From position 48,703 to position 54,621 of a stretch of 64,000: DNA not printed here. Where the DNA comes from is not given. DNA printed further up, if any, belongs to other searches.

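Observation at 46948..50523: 1191-aa protein built almost entirely of Kelch-type blades (about 4 beta-propellers)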

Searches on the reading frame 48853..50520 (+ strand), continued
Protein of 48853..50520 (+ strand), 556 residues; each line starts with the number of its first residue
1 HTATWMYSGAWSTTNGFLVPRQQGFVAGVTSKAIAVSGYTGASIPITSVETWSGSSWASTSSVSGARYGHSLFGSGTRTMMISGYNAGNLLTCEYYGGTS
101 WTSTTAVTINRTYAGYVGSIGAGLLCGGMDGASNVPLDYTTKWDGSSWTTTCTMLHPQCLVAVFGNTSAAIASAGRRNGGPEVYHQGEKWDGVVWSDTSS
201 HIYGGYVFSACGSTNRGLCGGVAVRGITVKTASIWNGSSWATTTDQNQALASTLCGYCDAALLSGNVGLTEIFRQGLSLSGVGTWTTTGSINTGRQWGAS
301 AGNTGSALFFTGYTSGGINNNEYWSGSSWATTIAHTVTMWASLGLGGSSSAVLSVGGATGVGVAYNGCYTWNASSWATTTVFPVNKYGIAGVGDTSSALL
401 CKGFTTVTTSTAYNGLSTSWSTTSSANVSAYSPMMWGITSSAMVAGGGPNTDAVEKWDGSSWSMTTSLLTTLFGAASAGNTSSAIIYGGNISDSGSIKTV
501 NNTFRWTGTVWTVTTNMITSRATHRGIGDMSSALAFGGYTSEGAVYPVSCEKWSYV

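Call 59: get_annotated_region(hit=H27, flank=12000)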
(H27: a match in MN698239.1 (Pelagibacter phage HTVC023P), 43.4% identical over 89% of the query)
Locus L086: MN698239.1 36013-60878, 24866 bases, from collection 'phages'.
description: Pelagibacter phage HTVC023P, complete genome.
organism: Pelagibacter phage HTVC023P (NCBI taxid 2686455)
taxonomy: Viruses; Duplodnaviria; Heunggongvirae; Uroviricota; Caudoviricetes
host: Candidatus Pelagibacter sp. HTCC1062; source: seawater; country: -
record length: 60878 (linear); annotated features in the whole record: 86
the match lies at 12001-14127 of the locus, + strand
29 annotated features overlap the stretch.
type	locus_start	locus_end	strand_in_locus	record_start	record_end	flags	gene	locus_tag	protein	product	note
CDS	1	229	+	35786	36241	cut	-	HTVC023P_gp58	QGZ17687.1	hypothetical protein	-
CDS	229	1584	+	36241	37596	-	-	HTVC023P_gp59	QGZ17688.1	hypothetical protein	-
CDS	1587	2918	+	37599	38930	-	-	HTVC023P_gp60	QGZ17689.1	hypothetical protein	-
CDS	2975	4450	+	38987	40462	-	-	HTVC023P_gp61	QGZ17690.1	hypothetical protein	-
CDS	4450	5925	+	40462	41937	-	-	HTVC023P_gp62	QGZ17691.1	hypothetical protein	-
CDS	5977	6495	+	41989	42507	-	-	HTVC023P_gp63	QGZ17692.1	hypothetical protein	-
CDS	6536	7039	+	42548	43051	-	-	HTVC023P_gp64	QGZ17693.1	hypothetical protein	-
CDS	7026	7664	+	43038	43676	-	-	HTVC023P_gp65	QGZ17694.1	2OG-Fe(II) oxygenase superfamily-like protein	-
CDS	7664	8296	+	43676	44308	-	-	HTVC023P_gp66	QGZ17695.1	2OG-Fe(II) oxygenase superfamily-like protein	-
CDS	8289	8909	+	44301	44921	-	-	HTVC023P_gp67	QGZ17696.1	putative ferrochelatase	-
CDS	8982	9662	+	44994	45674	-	-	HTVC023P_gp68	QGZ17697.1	hypothetical protein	-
CDS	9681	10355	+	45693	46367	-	-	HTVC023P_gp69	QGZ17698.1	putative tail protein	-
CDS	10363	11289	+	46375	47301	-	-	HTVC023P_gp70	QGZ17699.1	hypothetical protein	-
CDS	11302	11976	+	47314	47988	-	-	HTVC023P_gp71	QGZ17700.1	putative 2OG-Fe(II) oxygenase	-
CDS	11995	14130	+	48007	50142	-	-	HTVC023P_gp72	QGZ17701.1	hypothetical protein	-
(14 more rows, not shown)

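Call 70: find_homologous_proteins(query=L015:9745-11568:+)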
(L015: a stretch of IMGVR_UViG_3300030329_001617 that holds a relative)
Query L015:9745-11568:+ (608 aa): 4870 proteins with E <= 0.001 among 8000 candidates; the best 120 are listed.
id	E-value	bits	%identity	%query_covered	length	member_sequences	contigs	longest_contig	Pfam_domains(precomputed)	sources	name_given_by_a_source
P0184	4.6e-188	645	58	100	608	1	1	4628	PF10708.15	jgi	jgi:hypothetical protein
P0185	6.2e-176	605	56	100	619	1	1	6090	-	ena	-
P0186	4.6e-175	602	73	71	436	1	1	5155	-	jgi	jgi:hypothetical protein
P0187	2.6e-159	550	65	75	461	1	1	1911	-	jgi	jgi:hypothetical protein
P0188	5.9e-144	499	49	100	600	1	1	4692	PF10708.15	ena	-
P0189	1.3e-133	465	47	100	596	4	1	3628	PF10708.15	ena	-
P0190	2.7e-132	461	37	100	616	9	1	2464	-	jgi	-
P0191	3.4e-130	454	43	100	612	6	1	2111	PF10708.15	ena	-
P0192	5.1e-130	453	46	100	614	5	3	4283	PF10708.15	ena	-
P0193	8.8e-130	452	47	100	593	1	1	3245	-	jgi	jgi:hypothetical protein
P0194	1.3e-129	452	42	100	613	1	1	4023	PF10708.15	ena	-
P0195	2.5e-129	451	49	100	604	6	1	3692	PF10708.15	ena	-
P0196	3.4e-129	450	48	98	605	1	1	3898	PF13964.13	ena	-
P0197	9.1e-129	449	46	100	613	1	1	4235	PF10708.15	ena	-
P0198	1.0e-128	449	45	98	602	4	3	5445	PF10708.15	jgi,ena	-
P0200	9.5e-128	446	42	100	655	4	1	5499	PF13964.13,PF10708.15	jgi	jgi:hypothetical protein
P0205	2.8e-125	438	45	100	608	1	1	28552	-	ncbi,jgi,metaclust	metaclust:status=active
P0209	5.0e-124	433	47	100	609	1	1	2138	PF13964.13,PF10708.15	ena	-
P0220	2.0e-122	428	46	100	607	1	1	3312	PF13964.13,PF10708.15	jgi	-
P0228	2.8e-121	424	43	100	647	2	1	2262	PF13964.13,PF10708.15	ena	-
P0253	4.5e-118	414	45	100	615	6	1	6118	PF13964.13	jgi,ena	-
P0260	3.5e-117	411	45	100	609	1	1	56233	PF10708.15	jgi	jgi:hypothetical protein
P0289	2.5e-114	401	46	100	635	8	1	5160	PF13964.13,PF10708.15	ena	-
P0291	4.7e-114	400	43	100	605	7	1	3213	PF13418.13,PF10708.15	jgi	-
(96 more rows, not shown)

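Call 72: find_encoding_contigs(protein=P0260, flank=10000, max_places=1)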
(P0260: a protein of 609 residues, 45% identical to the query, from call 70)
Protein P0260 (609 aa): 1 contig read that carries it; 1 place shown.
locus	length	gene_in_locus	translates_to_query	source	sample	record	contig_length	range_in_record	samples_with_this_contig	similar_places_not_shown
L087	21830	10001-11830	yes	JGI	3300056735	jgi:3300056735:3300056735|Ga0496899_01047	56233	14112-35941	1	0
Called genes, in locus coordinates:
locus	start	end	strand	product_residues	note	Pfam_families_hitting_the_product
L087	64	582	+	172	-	-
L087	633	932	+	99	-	-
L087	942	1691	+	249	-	-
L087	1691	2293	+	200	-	-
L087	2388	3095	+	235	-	PF24175:SU10_adaptor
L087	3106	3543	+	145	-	-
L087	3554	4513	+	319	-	-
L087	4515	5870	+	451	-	-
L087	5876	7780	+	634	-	-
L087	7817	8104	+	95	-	-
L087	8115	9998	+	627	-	-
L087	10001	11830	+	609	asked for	PF10708:DUF2510 (faint)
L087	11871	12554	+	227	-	-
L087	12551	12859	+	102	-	-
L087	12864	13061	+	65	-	-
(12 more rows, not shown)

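Call 73: find_encoding_contigs(protein=P0205, flank=10000, max_places=1)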
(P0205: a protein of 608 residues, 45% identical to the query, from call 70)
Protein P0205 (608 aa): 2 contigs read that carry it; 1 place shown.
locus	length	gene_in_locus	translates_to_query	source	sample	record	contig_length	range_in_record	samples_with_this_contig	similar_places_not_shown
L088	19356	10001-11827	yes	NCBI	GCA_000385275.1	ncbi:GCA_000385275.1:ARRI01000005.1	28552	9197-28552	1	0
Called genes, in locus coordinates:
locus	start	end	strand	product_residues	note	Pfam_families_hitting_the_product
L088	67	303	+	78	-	-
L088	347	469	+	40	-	-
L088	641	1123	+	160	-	-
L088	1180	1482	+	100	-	-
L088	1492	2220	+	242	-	-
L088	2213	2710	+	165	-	-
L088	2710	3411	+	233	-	PF24175:SU10_adaptor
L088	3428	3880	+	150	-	-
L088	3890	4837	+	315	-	-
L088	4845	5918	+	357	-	PF07880:T4_gp9_10_N (weak)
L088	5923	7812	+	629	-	-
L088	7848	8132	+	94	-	-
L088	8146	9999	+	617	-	-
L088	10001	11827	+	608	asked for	-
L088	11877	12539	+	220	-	-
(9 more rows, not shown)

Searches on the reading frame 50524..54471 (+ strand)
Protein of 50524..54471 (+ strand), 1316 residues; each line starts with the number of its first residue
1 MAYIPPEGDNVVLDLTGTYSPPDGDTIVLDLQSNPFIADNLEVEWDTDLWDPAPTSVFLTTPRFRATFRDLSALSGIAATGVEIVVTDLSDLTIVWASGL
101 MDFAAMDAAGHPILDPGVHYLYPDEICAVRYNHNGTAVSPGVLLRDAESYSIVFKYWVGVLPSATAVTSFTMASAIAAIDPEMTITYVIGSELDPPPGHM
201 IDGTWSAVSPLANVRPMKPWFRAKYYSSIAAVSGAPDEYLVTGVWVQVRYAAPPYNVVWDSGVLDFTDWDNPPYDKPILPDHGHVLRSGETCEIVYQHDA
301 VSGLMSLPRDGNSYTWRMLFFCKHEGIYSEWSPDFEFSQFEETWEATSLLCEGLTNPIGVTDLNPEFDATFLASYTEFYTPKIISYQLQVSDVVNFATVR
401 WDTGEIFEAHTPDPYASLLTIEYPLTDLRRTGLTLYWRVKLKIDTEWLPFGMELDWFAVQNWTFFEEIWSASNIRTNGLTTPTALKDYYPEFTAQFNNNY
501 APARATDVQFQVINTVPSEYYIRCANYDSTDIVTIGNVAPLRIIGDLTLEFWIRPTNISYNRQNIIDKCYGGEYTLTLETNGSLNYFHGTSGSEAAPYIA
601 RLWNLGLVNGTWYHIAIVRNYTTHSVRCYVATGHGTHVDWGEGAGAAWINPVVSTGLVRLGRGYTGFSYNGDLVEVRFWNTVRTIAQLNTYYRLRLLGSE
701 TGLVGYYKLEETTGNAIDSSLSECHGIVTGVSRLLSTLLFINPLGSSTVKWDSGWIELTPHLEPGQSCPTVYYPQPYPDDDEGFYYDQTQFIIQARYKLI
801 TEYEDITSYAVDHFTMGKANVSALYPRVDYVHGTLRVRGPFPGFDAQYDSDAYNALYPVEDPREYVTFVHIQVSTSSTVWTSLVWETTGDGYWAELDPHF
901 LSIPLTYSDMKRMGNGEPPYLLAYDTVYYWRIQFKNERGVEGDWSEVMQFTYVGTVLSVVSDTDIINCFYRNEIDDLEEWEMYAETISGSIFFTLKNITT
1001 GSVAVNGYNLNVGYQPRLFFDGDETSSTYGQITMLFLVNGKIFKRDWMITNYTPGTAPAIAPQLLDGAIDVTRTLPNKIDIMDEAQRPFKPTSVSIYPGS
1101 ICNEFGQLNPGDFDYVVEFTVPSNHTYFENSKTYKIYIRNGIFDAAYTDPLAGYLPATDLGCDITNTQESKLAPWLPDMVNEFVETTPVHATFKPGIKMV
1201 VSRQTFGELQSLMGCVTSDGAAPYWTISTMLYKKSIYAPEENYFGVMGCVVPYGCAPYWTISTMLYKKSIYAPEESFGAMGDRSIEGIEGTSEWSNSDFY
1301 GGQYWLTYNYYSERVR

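Call 9: search_protein_families(library=phrogs, proteins=[window:50524-54471:+], max_evalue=0.001)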
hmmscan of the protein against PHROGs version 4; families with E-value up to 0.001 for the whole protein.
window:50524-54471:+ (1316 aa): 1 family
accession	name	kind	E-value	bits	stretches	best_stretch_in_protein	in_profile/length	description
phrog_21223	-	unknown function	8.1e-11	41.9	1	548-732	33-221/710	-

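Call 10: search_protein_families(library=pfam, proteins=[window:50524-54471:+], max_evalue=0.01)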
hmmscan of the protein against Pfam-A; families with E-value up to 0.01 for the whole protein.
window:50524-54471:+ (1316 aa): 2 families
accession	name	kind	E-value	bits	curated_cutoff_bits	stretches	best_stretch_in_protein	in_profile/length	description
PF13385.13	Laminin_G_3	-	7.4e-14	52.6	27.6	1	530-687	4-149/151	Concanavalin A-like lectin/glucanases superfamily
PF25788.1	Ig_Rha78A_N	-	5.9e-06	26.9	27.4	0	922-951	71-100/105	Rha78A-like, N-terminal immunoglobulin domain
